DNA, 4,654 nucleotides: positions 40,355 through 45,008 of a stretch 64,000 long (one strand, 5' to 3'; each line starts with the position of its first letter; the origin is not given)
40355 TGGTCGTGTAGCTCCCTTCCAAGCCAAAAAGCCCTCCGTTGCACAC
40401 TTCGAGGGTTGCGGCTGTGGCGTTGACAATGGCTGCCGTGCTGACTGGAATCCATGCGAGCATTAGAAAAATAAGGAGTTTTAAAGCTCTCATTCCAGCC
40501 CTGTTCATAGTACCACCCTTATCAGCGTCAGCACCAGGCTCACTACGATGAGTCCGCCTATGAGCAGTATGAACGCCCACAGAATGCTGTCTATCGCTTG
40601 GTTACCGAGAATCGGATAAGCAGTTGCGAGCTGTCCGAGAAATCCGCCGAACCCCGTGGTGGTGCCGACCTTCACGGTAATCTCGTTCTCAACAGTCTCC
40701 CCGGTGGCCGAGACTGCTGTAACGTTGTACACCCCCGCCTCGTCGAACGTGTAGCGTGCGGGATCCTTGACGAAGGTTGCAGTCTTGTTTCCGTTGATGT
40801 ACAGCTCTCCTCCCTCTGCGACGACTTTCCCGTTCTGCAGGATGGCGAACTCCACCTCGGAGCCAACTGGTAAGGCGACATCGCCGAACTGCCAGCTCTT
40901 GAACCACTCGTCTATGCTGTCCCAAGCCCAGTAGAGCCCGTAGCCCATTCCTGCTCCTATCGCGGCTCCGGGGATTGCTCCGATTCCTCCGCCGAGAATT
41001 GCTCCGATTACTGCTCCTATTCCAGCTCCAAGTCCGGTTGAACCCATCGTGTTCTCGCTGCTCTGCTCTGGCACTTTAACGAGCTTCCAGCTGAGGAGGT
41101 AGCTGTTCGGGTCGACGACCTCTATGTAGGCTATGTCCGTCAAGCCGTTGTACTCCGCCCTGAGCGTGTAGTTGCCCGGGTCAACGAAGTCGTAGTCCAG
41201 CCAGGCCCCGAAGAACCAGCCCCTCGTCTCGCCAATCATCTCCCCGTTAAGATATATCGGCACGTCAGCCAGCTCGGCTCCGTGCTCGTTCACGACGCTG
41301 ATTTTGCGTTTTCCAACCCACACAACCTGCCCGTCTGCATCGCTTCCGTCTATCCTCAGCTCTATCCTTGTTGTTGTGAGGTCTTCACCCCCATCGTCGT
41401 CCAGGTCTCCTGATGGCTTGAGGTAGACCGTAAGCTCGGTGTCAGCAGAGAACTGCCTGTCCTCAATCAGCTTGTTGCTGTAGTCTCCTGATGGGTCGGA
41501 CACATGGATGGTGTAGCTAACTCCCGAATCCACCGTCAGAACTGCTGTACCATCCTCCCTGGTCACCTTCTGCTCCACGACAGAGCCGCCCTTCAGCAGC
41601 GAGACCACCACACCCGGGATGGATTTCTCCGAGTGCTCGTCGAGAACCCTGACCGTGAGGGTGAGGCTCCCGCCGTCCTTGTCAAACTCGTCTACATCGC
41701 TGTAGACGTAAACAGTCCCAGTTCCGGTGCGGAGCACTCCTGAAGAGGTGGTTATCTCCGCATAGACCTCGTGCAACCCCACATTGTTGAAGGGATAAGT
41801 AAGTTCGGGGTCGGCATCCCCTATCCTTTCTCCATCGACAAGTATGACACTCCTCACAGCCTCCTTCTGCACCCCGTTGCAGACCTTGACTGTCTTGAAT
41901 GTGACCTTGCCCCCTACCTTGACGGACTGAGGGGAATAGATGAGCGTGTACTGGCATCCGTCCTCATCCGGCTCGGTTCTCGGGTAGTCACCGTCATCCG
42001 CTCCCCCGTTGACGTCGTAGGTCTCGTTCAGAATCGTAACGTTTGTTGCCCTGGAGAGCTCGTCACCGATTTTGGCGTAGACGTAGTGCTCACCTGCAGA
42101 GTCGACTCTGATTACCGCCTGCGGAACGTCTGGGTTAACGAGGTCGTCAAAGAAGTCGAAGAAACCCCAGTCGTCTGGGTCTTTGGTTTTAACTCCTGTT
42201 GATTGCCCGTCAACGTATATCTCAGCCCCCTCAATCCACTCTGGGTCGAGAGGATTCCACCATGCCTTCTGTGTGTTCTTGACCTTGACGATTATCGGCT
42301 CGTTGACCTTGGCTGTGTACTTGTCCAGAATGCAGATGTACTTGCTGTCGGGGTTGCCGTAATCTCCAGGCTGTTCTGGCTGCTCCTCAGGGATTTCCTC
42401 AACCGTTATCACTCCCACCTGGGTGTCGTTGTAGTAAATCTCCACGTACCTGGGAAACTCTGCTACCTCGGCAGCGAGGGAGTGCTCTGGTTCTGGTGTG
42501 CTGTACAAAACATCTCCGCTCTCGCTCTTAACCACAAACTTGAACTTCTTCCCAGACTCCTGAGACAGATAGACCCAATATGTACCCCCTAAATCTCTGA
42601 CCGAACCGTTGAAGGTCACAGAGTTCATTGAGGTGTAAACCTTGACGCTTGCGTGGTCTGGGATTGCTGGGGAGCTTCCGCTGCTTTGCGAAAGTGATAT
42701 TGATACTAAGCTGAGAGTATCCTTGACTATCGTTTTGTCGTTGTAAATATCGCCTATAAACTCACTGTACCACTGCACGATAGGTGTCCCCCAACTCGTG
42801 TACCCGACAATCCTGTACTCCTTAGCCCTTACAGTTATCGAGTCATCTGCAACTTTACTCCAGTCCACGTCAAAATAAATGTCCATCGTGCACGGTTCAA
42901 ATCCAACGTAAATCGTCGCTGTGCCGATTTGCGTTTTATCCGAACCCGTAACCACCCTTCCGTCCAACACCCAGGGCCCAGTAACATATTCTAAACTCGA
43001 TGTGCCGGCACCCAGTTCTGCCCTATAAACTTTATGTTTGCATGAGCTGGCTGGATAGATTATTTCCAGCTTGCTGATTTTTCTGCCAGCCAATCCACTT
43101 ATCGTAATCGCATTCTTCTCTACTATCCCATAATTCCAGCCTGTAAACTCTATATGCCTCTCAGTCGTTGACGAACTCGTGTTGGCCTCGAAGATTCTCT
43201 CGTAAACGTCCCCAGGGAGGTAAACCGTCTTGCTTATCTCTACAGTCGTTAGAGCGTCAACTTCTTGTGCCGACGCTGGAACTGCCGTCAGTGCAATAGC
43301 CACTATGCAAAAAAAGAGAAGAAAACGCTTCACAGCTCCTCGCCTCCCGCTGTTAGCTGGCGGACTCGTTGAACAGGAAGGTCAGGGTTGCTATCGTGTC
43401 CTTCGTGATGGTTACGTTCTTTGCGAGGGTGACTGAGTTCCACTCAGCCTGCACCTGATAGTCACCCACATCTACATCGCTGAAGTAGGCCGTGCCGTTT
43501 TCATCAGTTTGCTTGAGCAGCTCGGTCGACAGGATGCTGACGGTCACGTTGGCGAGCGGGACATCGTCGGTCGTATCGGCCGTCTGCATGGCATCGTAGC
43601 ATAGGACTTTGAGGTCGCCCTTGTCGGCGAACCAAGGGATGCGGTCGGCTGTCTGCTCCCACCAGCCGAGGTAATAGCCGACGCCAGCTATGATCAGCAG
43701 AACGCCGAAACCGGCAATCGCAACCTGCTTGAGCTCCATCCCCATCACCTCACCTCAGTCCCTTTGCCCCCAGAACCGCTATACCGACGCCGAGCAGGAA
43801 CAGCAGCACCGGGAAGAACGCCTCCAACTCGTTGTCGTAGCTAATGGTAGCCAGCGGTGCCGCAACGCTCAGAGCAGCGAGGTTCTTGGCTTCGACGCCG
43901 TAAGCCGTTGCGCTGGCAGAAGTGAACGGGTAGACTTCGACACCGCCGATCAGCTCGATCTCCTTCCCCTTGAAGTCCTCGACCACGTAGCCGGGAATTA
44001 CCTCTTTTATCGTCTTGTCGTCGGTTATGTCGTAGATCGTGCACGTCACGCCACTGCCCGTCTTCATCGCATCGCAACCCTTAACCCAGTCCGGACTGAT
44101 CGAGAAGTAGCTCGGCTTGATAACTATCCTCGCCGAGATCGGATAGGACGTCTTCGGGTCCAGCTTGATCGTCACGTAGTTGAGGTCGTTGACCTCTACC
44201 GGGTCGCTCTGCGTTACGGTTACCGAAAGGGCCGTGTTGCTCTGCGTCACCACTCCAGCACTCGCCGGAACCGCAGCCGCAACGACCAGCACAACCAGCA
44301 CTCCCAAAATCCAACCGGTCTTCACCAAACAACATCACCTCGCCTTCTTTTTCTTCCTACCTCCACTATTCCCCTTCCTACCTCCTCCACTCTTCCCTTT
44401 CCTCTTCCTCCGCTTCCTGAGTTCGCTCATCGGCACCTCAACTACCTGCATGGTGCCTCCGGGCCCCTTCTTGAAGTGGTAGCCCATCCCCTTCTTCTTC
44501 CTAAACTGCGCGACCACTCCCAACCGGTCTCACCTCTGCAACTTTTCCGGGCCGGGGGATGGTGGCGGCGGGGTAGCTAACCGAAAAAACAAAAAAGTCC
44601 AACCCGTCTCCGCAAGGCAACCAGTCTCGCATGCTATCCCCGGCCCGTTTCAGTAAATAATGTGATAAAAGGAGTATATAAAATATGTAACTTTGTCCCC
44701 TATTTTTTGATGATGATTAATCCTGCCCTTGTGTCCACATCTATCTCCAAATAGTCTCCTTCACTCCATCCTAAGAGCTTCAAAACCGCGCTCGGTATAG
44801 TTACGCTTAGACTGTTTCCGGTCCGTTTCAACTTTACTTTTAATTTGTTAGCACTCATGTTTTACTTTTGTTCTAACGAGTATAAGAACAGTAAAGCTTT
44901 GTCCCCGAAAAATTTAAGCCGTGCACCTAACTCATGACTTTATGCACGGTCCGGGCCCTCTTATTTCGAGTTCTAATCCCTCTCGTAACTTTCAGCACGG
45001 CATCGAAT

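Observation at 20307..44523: Asymmetric decay: structural operon intact, replication/accessory half broken, suggesting possible domestication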

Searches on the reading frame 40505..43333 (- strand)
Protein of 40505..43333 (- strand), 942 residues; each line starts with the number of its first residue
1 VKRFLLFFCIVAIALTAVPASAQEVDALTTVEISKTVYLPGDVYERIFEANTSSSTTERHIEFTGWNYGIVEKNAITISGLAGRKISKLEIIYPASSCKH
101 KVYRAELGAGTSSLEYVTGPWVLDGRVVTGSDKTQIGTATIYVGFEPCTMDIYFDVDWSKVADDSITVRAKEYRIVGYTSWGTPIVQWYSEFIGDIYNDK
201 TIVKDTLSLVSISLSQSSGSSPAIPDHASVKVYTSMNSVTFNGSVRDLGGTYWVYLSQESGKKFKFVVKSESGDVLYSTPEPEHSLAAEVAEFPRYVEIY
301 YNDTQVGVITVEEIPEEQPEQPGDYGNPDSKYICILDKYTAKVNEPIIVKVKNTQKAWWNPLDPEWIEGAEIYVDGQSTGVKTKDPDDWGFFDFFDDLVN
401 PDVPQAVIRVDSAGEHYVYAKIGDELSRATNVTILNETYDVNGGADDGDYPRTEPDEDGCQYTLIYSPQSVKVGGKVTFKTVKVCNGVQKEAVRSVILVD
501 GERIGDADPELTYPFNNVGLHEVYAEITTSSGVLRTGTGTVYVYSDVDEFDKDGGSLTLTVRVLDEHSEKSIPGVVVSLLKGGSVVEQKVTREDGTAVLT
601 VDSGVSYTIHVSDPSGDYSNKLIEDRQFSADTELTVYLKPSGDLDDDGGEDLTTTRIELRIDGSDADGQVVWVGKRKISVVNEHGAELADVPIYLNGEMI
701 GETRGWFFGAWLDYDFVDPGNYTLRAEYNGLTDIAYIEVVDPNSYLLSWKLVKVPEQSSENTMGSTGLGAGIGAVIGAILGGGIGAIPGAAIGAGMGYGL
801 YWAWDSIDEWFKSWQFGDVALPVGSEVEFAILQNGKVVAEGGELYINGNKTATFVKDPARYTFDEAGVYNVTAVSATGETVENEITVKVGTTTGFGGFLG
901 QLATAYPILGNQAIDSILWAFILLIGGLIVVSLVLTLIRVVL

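Call 6: search_protein_families(library=phrogs, proteins=[window:40505-43333:-], max_evalue=0.001)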
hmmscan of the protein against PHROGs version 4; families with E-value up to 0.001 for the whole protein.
window:40505-43333:- (942 aa): 0 families

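Call 7: search_protein_families(library=pfam, proteins=[window:40505-43333:-], max_evalue=0.01)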
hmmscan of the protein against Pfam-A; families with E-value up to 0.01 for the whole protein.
window:40505-43333:- (942 aa): 4 families
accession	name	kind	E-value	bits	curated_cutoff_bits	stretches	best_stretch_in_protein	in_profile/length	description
PF13620.12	CarboxypepD_reg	-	5.4e-07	30.3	32.3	1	558-615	1-58/82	Carboxypeptidase regulatory-like domain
PF22820.2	TcaA_3rd_4th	-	3.6e-06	27.3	27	0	368-392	12-36/73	TcaA protein 3rd/4th domain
PF21724.2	DUF6861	-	3.3e-05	23.9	28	1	760-798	41-78/194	Family of unknown function (DUF6861)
PF13441.11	Gly-zipper_YMGG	-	0.00023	21.3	28.9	1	761-798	2-40/45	YMGG-like Gly-zipper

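Call 10: find_encoding_contigs(protein=window:40505-43333:-, flank=10000, max_places=10)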
Protein window:40505-43333:- (942 aa): no gene with exactly this product is on record in the collection.

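Call 49: search_solved_structures(query=window:40505-43333:-, max_evalue=10, show_alignments=1)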
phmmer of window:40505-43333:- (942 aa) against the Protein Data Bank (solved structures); distinct sequences matched with E-value up to 10: 1.
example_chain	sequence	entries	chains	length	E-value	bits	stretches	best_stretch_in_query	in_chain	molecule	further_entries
6e8j_A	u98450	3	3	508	7.7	7.5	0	755-815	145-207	Major facilitator family transporter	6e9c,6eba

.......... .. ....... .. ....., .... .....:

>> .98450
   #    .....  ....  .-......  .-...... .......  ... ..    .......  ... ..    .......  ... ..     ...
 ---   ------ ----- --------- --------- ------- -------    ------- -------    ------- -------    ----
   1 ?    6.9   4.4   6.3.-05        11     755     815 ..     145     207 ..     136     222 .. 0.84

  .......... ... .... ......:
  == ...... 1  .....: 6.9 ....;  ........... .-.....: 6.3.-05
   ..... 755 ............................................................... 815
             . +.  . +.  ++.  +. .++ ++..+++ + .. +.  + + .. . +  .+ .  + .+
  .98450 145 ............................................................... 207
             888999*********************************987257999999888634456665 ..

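Call 84: predict_structure(protein=window:40505-43333:-)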
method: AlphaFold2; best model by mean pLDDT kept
length: 942 residues; sequences in the alignment: 1
mean_pLDDT: 38.0   pTM: 0.26
mean pLDDT of the five models: 38.0, 31.5, 31.5, 30.0, 27.6
residues with pLDDT >= 90: 0; 70-90: 0; 50-70: 141; < 50: 801
segments of 3 or more residues with pLDDT < 50: 16-58, 64-73, 94-99, 101-103, 108-134, 144-151, 169-196, 198-557, 564-570, 582-585, 603-610, 614-771, 773-775, 795-910, 940-942
pLDDT, mean of each block of 10 residues (from residue 1): 54 47 32 24 31 47 42 50 55 47 50 31 38 50 49 55 49 34 33 46 35 29 29 32 34 41 42 43 25 33 32 32 30 23 23 22 27 28 31 31 31 32 34 41 39 44 36 36 41 30 26 25 36 34 33 47 46 54 51 55 47 46 29 26 29 25 25 28 34 40 33 36 37 35 34 32 42 50 51 49 42 34 37 40 39 34 35 40 34 37 43 51 62 55 47
secondary structure, 60 per line:
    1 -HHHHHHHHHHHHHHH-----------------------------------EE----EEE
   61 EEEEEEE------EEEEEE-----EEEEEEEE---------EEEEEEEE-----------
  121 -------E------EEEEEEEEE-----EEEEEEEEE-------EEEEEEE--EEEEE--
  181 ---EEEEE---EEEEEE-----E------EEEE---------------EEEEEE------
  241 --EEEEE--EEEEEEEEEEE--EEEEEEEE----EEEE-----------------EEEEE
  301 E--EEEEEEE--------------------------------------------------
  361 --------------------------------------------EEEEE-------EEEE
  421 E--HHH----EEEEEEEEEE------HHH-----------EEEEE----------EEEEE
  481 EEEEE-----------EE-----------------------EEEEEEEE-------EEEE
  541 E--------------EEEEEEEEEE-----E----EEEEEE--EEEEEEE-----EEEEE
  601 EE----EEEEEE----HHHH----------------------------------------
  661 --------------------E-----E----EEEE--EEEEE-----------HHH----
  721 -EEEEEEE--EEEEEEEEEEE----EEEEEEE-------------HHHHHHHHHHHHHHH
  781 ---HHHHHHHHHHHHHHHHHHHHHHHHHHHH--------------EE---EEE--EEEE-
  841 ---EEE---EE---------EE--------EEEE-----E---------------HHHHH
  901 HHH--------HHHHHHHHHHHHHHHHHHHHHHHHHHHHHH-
elements in order (helices of 4 or more, strands of 3 or more residues): H2-16 E58-67 E74-79 E85-92 E102-109 E135-143 E149-157 E165-171 E174-178 E184-188 E192-197 E210-213 E229-234 E243-247 E250-260 E263-270 E275-278 E296-301 E304-310 E405-409 E417-421 E431-440 E461-465 E476-485 E522-529 E537-541 E556-565 E576-581 E584-590 E596-602 E607-612 H617-620 E692-695 E698-702 E722-728 E731-741 E746-752 H766-780 H784-811 E831-833 E836-839 E844-846 E871-874 H896-903 H912-941

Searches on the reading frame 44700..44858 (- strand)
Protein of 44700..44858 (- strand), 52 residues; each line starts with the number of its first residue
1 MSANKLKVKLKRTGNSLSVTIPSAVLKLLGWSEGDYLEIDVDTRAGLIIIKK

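Call 53: search_protein_families(library=pfam, proteins=[window:44700-44858:-], max_evalue=0.01)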
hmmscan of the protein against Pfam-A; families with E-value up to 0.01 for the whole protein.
window:44700-44858:- (52 aa): 1 family
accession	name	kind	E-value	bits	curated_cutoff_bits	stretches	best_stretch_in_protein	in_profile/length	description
PF04014.23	MazE_antitoxin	-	7.4e-12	45.5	24.7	1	11-52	2-43/48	Antidote-toxin recognition MazE, bacterial antitoxin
